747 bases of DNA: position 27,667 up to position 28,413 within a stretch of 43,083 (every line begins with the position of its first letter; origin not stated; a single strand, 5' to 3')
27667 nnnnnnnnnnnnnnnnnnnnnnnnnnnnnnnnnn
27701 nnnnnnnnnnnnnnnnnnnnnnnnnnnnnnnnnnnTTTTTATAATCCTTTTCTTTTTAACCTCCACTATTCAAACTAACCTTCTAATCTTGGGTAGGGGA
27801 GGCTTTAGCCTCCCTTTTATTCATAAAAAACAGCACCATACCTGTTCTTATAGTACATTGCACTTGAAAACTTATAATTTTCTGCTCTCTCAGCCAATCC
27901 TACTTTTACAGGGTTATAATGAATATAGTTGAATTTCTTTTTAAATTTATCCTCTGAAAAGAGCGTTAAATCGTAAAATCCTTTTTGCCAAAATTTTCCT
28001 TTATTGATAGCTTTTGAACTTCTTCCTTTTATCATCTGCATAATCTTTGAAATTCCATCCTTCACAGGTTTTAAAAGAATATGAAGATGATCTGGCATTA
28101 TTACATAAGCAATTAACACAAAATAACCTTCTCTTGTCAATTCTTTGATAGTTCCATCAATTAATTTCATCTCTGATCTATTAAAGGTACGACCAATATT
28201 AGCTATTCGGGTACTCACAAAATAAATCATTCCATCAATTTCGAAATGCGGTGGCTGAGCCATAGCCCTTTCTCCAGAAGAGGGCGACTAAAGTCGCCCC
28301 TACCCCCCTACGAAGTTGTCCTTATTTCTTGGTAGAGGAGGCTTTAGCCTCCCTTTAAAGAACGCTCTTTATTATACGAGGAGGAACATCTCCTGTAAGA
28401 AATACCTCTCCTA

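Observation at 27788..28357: RAYT transposase with GTAG-hairpin REP units inserted inside the shikimate operon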

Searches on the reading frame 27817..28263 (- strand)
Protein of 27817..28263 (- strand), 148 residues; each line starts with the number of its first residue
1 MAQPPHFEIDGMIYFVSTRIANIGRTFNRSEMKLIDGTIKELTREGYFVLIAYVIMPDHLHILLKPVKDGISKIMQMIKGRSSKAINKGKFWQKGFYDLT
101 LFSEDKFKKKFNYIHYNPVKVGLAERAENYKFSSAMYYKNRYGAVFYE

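Call 3: search_protein_families(library=pfam, proteins=[window:27817-28263:-], max_evalue=0.01)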
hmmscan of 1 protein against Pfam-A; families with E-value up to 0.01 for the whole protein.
window:27817-28263:- (148 aa): 1 family
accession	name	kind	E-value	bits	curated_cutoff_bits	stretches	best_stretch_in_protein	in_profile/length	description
PF01797.21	Y1_Tnp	-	2.2e-10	41.2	23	1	35-115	28-119/121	Transposase IS200 like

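Call 4: search_protein_families(library=ncbifam, proteins=[window:27817-28263:-], max_evalue=0.01)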
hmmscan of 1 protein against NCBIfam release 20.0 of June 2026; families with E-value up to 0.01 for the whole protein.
window:27817-28263:- (148 aa): 2 families
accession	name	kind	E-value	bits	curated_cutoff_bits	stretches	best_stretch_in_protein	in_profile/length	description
NF047646.1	REP_Tyr_transpos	equivalog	2.2e-30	105.5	80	1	6-133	4-146/146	REP-associated tyrosine transposase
NF033573.1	transpos_IS200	equivalog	1.6e-06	28.3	55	1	35-89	34-89/126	IS200/IS605 family transposase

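Call 26: find_homologous_proteins(query=window:27817-28263:-, max_evalue=1e-10)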
Query window:27817-28263:- (148 aa): 100 proteins with E <= 1e-10 among 110 candidates.
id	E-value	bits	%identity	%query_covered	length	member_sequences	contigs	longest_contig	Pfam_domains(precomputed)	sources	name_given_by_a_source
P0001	4.2e-94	330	100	100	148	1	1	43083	PF01797.22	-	-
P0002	1.3e-76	273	81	100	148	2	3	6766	PF01797.22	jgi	-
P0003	6.5e-70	252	76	100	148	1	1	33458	PF01797.22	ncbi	-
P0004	3.8e-60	220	64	100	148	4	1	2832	PF01797.22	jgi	-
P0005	5.7e-58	213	63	100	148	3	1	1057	PF01797.22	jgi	-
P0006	4.6e-56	207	60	100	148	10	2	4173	PF01797.22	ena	-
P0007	1.1e-55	206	61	100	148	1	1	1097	PF01797.22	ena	-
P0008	1.4e-55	205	62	99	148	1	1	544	PF01797.22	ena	-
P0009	1.6e-55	205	60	100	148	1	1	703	PF01797.22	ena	-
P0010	1.8e-55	205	60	100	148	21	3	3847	PF01797.22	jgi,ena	-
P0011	8.9e-55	203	59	100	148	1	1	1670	PF01797.22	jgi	jgi:putative transposase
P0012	1.1e-54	202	61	99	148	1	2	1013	PF01797.22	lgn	-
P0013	7.2e-54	200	59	99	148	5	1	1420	PF01797.22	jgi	jgi:putative transposase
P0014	8.3e-54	199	61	100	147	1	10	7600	PF01797.22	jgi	jgi:putative transposase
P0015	8.4e-54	199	57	100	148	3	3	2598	PF01797.22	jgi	jgi:putative transposase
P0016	9.6e-54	199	57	100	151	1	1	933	PF01797.22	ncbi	-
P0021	1.9e-52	195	57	100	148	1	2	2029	PF01797.22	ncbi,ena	-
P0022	2.3e-52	195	59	99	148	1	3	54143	PF01797.22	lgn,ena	-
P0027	9.5e-52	193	57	100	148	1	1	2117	PF01797.22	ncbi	-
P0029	1.6e-51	192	58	100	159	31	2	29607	PF01797.22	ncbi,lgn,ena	-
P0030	1.8e-51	192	57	99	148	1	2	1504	PF01797.22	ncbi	-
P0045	3.0e-50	188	55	99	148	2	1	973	PF01797.22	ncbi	-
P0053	9.6e-50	186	56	99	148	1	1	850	PF01797.22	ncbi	-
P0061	4.9e-44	168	52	100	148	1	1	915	PF01797.22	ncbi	-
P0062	6.7e-44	167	54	99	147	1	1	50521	PF01797.22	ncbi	-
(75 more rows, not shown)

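Call 27: find_encoding_contigs(protein=P0003, flank=6000, max_places=3)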
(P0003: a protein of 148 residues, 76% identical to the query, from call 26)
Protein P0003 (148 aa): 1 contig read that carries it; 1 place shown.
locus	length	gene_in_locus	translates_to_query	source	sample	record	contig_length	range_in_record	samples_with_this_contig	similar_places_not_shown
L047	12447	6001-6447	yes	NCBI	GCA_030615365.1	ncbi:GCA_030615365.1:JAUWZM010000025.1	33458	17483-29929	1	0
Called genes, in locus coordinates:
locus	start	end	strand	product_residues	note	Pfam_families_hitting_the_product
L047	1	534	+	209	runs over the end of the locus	PF01025:GrpE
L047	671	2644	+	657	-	-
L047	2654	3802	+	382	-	PF00226:DnaJ, PF01556:DnaJ_C, PF15777:Anti-TRAP (faint), PF00684:DnaJ_CXXCXGXG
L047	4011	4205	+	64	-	-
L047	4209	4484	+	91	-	-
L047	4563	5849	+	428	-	PF00919:UPF0004, PF04055:Radical_SAM, PF01938:TRAM (weak)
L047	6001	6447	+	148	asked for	PF01797:Y1_Tnp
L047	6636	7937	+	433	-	PF00815:Histidinol_dh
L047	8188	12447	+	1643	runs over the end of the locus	-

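Call 28: find_encoding_contigs(protein=P0002, flank=6000, max_places=3)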
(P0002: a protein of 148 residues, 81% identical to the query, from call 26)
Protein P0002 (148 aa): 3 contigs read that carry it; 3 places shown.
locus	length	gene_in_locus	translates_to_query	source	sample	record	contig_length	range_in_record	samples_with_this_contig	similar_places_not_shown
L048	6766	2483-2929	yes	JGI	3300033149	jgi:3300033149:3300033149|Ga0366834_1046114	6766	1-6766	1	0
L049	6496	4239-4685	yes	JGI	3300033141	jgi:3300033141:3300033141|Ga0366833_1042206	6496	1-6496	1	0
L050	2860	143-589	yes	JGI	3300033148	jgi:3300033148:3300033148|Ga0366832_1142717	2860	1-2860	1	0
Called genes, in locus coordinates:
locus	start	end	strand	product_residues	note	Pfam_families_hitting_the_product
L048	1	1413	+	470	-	PF02934:GatB_N, PF02637:GatB_Yqey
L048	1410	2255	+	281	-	PF01937:ARMT1-like_dom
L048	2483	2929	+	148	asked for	PF01797:Y1_Tnp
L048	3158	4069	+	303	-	PF02729:OTCace_N, PF00185:OTCace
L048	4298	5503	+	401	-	PF00764:Arginosuc_synth, PF20979:Arginosuc_syn_C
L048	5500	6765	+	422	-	?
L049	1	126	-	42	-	?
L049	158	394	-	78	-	-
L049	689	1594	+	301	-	PF04055:Radical_SAM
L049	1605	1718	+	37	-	-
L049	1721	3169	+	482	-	PF02934:GatB_N, PF02637:GatB_Yqey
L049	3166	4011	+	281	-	PF01937:ARMT1-like_dom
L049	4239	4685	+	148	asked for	PF01797:Y1_Tnp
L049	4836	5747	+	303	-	PF02729:OTCace_N, PF00185:OTCace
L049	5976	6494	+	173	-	?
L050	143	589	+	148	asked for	PF01797:Y1_Tnp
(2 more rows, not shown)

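Call 32: find_related_loci(query=window:27817-28263:-, collection=genome_contigs, flank=4000)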
Query window:27817-28263:- (148 aa) in genome_contigs; peptide patterns used: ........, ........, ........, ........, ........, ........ (x = any residue, [..] = any of these).
472 stretches matched a pattern; 413 encode a relative of the query (tblastn E <= 1e-3); the best 80 are kept; 80 distinct loci.
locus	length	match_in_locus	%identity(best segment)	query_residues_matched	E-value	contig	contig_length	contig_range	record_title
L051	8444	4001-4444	57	1-148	5e-59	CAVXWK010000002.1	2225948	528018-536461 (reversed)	MAG: uncultured delta proteobacterium isolate MFD04492.bin.2.7 genome assembly, contig: contig_9170, whole genome shotgu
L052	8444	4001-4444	55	1-148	2e-57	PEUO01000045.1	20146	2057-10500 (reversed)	MAG: Deltaproteobacteria bacterium CG03_land_8_20_14_0_80_45_14 CG03_land_8_20_14_0.80_scaffold_954_c, whole genome shot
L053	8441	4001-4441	54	1-147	2e-49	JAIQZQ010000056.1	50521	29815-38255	MAG: Candidatus Anammoxibacter sp. isolate OFTM214 OFTM214_55, whole genome shotgun sequence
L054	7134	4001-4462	51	1-148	2e-43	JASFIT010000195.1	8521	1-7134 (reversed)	MAG: Desulfobacteraceae bacterium isolate D0608S20remetaG_Bin_205 D0608S20remetaG_FD_scaffold_2382_c1, whole genome shot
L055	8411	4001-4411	41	5-134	9e-30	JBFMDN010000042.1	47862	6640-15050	MAG: Thermodesulfobacteriota bacterium isolate MAG220 MAG220_42, whole genome shotgun sequence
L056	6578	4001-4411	41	5-134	2e-28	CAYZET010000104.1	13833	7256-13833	MAG TPA_asm: uncultured Syntrophaceae bacterium isolate binchicken_co107_432 genome assembly, contig: NODE_10391_length_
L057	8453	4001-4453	38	5-134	2e-26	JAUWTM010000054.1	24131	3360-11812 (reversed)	MAG: Planctomycetota bacterium isolate CSMAG_2580 CSMAG_2580_k127_10000696_length_24131_cov_52.8822, whole genome shotgu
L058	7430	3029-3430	41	13-132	2e-26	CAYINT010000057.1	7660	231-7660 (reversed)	MAG TPA_asm: uncultured Gammaproteobacteria bacterium isolate ERP119705_co25_626 genome assembly, contig: NODE_10159_len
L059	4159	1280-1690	40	5-134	3e-26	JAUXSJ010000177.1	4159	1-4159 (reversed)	MAG: Parachlamydiaceae bacterium isolate C12_metabat.bin.6 C12_k141_412721, whole genome shotgun sequence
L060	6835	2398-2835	38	5-141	8e-26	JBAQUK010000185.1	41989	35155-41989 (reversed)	MAG: Desulfosalsimonadaceae bacterium isolate MFD12006_ilm_asm_bin16 k127_118259, whole genome shotgun sequence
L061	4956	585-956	43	14-134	9e-25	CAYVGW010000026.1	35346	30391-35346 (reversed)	MAG TPA_asm: uncultured Terracidiphilus sp. isolate binchicken_co162_86 genome assembly, contig: NODE_2310_length_35346_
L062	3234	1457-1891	37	5-134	6e-24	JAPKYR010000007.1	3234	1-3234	MAG: bacterium isolate LacPavin_0920_SED3_MAG_49_9 LacPavin_0920_SED3_scaffold_631243, whole genome shotgun sequence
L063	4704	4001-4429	37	5-136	6e-24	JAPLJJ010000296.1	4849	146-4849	MAG: Deltaproteobacteria bacterium isolate LacPavin_0419_WC90_MAG_47_15 LacPavin_0419_WC90_scaffold_680705, whole genome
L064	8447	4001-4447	39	3-143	5e-28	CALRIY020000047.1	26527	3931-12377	MAG: Synechococcus sp. UW140 isolate JJ-AX1-329-1-mx-bin491 genome assembly, contig: JJ-MOM7-71-C228, whole genome shotg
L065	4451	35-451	36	11-134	2e-23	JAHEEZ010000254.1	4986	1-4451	MAG: Acidobacteria bacterium isolate Ww303 NODE_60389_length_4986_cov_3.362795, whole genome shotgun sequence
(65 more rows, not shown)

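Call 36: search_solved_structures(query=window:27817-28263:-, max_evalue=1, show_alignments=2)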
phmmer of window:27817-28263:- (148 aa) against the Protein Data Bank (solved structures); distinct sequences matched with E-value up to 1: 13.
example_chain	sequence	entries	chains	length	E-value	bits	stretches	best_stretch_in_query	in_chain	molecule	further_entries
4er8_A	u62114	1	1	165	3.7e-09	39.9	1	6-134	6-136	TnpArep for protein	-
2f4f_A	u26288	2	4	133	0.0011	22.1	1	38-101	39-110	Transposase, putative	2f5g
2xm3_A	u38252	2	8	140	0.11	15.7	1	39-85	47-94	TRANSPOSASE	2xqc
2xo6_A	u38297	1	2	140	0.12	15.6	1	39-85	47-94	TRANSPOSASE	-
2xma_A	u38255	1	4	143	0.12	15.6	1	39-85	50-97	TRANSPOSASE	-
2ec2_A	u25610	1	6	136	0.13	15.4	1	45-91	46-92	136aa long hypothetical transposase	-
2vhg_A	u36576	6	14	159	0.42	13.8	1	31-88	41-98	TRANSPOSASE ORFA | Putative transposase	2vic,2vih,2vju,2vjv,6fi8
2a6m_A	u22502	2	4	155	0.43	13.8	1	31-88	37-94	ISHp608 transposase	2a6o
2fyx_A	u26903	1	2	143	0.51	13.5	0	39-84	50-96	transposase, putative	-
1xex_B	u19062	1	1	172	0.63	13.3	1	29-93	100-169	SMC protein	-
1xew_Y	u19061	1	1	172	0.63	13.3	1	29-93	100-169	SMC protein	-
3kta_B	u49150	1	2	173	0.64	13.2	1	29-93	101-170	Chromosome segregation protein smc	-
1yyv_A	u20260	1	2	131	0.7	13.1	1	19-73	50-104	putative transcriptional regulator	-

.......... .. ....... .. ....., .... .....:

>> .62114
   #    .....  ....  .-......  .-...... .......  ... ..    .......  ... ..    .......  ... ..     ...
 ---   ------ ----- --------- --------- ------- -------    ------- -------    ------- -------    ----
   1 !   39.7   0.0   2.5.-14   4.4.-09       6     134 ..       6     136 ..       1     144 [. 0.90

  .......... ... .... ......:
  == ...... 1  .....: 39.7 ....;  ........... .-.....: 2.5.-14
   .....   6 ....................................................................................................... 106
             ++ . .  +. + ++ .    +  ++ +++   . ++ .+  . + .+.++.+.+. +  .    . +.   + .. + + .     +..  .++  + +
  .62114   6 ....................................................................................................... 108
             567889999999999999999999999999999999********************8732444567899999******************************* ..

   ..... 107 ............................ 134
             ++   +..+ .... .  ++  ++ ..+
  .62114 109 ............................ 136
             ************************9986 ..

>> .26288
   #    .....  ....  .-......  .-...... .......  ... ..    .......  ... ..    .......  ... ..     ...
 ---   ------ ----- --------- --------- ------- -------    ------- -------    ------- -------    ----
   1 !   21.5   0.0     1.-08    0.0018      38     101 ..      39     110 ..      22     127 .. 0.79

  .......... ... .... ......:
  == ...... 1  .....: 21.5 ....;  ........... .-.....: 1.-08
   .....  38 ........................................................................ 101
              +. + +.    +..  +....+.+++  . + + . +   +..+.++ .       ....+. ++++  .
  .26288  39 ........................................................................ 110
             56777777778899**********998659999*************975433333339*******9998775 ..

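Call 60: find_encoding_contigs(protein=P0022, flank=3000, max_places=2)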
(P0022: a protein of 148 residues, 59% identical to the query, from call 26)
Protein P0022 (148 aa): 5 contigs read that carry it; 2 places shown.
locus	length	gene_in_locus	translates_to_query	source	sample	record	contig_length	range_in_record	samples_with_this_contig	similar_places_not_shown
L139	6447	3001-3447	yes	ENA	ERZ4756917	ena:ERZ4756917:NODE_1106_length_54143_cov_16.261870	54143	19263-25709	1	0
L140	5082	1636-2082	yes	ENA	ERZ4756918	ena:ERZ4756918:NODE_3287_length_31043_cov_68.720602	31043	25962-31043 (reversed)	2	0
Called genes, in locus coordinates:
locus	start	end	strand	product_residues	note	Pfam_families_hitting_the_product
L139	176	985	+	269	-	PF13476:AAA_23 (faint), PF00005:ABC_tran, PF12399:BCA_ABC_TP_C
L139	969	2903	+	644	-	PF00501:AMP-binding, PF23562:AMP-binding_C_3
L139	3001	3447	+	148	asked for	PF01797:Y1_Tnp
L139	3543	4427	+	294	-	PF02653:BPD_transp_2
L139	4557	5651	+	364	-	PF02653:BPD_transp_2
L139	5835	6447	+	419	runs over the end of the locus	PF13458:Peripla_BP_6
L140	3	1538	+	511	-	?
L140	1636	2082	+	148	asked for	PF01797:Y1_Tnp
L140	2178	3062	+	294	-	PF02653:BPD_transp_2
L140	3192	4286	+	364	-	PF02653:BPD_transp_2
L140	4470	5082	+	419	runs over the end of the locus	PF13458:Peripla_BP_6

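Call 61: find_encoding_contigs(protein=P0029, flank=3000, max_places=2)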
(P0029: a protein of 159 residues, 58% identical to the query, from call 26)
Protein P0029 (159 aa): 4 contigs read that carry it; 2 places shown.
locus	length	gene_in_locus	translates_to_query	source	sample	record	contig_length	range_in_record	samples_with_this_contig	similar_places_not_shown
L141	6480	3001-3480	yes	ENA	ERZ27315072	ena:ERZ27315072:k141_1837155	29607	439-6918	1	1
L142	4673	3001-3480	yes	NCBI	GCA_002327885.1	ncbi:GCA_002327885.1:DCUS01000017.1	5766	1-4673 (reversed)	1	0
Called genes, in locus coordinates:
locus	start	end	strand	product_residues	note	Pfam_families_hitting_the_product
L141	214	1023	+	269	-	PF00005:ABC_tran, PF13304:AAA_21 (weak), PF12399:BCA_ABC_TP_C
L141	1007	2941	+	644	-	PF00501:AMP-binding, PF23562:AMP-binding_C_3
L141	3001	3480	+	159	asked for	PF01797:Y1_Tnp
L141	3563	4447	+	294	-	PF02653:BPD_transp_2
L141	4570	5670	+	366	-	PF02653:BPD_transp_2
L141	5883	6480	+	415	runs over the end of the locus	PF13458:Peripla_BP_6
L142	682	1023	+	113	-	PF00005:ABC_tran (weak), PF12399:BCA_ABC_TP_C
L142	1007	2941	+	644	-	PF00501:AMP-binding, PF23562:AMP-binding_C_3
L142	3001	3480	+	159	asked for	PF01797:Y1_Tnp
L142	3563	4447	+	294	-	PF02653:BPD_transp_2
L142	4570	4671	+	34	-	?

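Call 62: find_encoding_contigs(protein=P0014, flank=3000, max_places=6)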
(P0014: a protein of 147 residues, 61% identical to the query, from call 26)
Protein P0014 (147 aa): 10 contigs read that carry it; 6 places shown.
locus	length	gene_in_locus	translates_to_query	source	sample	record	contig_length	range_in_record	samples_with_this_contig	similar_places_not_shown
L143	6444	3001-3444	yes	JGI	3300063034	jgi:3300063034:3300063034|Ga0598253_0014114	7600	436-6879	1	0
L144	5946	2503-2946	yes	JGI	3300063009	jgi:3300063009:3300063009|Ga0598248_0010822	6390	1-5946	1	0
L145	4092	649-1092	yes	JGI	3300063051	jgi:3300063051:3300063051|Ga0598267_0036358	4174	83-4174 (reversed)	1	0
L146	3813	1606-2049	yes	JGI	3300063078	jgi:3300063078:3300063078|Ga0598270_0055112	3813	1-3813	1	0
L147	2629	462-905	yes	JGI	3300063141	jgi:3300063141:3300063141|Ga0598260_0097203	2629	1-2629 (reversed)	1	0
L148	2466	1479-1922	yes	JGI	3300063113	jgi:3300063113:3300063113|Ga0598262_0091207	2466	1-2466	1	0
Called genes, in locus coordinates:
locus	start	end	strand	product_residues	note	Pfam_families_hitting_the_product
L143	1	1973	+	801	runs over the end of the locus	?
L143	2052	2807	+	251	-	PF02662:FlpD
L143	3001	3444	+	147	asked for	PF01797:Y1_Tnp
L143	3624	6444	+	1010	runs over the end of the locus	PF07992:Pyr_redox_2, PF12831:FAD_oxidored (weak), PF00037:Fer4, PF12838:Fer4_7, PF13187:Fer4_9 (weak), PF00890:FAD_binding_2, PF07992:Pyr_redox_2, PF13450:NAD_binding_8, +20 more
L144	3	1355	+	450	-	?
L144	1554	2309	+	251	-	PF02662:FlpD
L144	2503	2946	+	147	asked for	PF01797:Y1_Tnp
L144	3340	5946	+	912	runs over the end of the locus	PF00037:Fer4, PF12838:Fer4_7, PF13187:Fer4_9 (weak), PF13237:Fer4_10 (weak), PF07992:Pyr_redox_2, PF00890:FAD_binding_2, PF07992:Pyr_redox_2, PF13450:NAD_binding_8, +14 more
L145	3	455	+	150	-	?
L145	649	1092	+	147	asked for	PF01797:Y1_Tnp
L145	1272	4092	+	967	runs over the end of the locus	?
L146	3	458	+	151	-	?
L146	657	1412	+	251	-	PF02662:FlpD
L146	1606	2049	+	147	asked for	PF01797:Y1_Tnp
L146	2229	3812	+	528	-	?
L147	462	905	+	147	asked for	PF01797:Y1_Tnp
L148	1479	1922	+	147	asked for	PF01797:Y1_Tnp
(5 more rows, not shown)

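Call 73: list_cluster_members(proteins=[P0003, P0016, P0021, P0027, P0029, P0030, P0045, P0053, P0061, P0062])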
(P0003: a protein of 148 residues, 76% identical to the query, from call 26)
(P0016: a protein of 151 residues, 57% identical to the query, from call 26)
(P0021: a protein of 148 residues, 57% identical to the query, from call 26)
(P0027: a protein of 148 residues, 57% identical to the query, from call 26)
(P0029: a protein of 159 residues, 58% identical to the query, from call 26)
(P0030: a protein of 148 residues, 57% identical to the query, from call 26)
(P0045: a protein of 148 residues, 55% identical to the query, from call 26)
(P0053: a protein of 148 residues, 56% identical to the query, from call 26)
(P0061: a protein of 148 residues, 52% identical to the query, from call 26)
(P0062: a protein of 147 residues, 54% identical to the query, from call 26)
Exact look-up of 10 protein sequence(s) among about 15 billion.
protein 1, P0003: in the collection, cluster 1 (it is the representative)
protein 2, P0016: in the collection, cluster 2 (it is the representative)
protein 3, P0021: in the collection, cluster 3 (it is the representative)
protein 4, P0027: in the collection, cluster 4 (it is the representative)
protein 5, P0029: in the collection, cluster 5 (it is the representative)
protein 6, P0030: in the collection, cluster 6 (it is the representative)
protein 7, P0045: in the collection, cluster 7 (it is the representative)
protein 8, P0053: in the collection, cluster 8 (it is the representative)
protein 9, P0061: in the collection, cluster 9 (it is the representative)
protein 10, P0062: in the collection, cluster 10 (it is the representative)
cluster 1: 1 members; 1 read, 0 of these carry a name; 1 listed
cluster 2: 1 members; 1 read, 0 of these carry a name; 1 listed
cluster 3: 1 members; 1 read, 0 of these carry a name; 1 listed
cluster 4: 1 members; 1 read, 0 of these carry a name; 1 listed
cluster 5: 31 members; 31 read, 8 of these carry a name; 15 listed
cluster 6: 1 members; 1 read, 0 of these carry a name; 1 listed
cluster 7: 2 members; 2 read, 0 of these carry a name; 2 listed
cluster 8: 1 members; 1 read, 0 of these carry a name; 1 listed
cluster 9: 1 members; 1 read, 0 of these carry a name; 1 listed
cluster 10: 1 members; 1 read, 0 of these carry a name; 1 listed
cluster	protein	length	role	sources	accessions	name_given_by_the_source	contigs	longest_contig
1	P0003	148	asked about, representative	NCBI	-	-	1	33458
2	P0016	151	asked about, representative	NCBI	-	-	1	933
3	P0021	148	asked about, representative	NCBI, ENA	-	-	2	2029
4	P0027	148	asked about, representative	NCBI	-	-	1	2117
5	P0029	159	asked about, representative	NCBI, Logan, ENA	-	-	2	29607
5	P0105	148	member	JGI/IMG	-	putative transposase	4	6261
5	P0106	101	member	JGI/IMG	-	putative transposase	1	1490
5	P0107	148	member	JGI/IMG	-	putative transposase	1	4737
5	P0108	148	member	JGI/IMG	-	putative transposase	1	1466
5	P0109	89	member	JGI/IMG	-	putative transposase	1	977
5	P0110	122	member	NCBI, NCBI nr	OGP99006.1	MAG: hypothetical protein A2026_21595 [Deltaproteobacteria bacterium RBG_19FT_COMBO_46_12]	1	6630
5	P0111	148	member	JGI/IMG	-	putative transposase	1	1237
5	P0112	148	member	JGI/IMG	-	putative transposase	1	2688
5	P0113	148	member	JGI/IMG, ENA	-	-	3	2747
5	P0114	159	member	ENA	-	-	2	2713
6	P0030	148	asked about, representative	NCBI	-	-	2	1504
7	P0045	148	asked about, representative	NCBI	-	-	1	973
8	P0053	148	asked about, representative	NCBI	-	-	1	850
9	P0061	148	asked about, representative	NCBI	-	-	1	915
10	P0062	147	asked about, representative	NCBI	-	-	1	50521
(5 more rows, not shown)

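Call 90: search_protein_families(library=ncbifam, proteins=[P0002, P0003, P0014, P0022, L051:4001-4447:+, L053:4001-4444:+], max_evalue=0.001)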
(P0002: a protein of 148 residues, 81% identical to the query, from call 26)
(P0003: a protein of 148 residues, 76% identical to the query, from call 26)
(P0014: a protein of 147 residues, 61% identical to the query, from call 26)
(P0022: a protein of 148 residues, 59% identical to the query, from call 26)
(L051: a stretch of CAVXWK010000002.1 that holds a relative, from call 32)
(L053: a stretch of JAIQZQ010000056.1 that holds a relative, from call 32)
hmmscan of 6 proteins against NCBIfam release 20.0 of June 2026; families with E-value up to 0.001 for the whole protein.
P0002 (148 aa): 2 families
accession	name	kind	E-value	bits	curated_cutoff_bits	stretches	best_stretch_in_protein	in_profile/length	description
NF047646.1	REP_Tyr_transpos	equivalog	1.8e-31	109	80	1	6-133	4-146/146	REP-associated tyrosine transposase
NF033573.1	transpos_IS200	equivalog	1.1e-07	32.2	55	1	35-89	34-89/126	IS200/IS605 family transposase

P0003 (148 aa): 2 families
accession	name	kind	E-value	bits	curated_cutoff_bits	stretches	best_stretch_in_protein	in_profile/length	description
NF047646.1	REP_Tyr_transpos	equivalog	3.9e-35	120.9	80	1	6-133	4-146/146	REP-associated tyrosine transposase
NF033573.1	transpos_IS200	equivalog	4.5e-06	26.9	55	1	39-89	38-89/126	IS200/IS605 family transposase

P0014 (147 aa): 2 families
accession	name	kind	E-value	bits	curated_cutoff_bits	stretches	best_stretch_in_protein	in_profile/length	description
NF047646.1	REP_Tyr_transpos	equivalog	7.8e-32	110.2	80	1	6-132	4-146/146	REP-associated tyrosine transposase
NF033573.1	transpos_IS200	equivalog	1.7e-08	34.7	55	1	26-88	26-89/126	IS200/IS605 family transposase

P0022 (148 aa): 2 families
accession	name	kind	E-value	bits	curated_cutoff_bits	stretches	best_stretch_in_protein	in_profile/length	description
NF047646.1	REP_Tyr_transpos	equivalog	5.5e-31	107.4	80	1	6-133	4-146/146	REP-associated tyrosine transposase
NF033573.1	transpos_IS200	equivalog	3.1e-05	24.2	55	1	16-89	15-89/126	IS200/IS605 family transposase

L051:4001-4447:+ (148 aa): 2 families
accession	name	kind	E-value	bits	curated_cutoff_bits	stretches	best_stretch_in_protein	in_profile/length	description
NF047646.1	REP_Tyr_transpos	equivalog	2.2e-31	108.7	80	1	6-133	4-146/146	REP-associated tyrosine transposase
NF033573.1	transpos_IS200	equivalog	3.4e-07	30.5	55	1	26-88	25-88/126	IS200/IS605 family transposase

L053:4001-4444:+ (147 aa): 2 families
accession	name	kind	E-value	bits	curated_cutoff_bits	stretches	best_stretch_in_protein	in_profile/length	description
NF047646.1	REP_Tyr_transpos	equivalog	2.6e-31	108.5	80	1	6-133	4-146/146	REP-associated tyrosine transposase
NF033573.1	transpos_IS200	equivalog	2.6e-05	24.4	55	1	44-89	43-89/126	IS200/IS605 family transposase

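Call 95: find_encoding_contigs(protein=P0004, flank=3000, max_places=3)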
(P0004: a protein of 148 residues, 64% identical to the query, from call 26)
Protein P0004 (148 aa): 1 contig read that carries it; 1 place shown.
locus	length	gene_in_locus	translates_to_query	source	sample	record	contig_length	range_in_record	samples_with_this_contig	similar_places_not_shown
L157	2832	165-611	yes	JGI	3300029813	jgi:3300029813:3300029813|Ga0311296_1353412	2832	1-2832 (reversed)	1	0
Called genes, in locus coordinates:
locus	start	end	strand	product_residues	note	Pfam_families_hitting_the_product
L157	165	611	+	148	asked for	PF01797:Y1_Tnp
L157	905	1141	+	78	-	PF02604:PhdYeFM_antitox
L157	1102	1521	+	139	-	PF01850:PIN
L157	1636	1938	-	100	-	-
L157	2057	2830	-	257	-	?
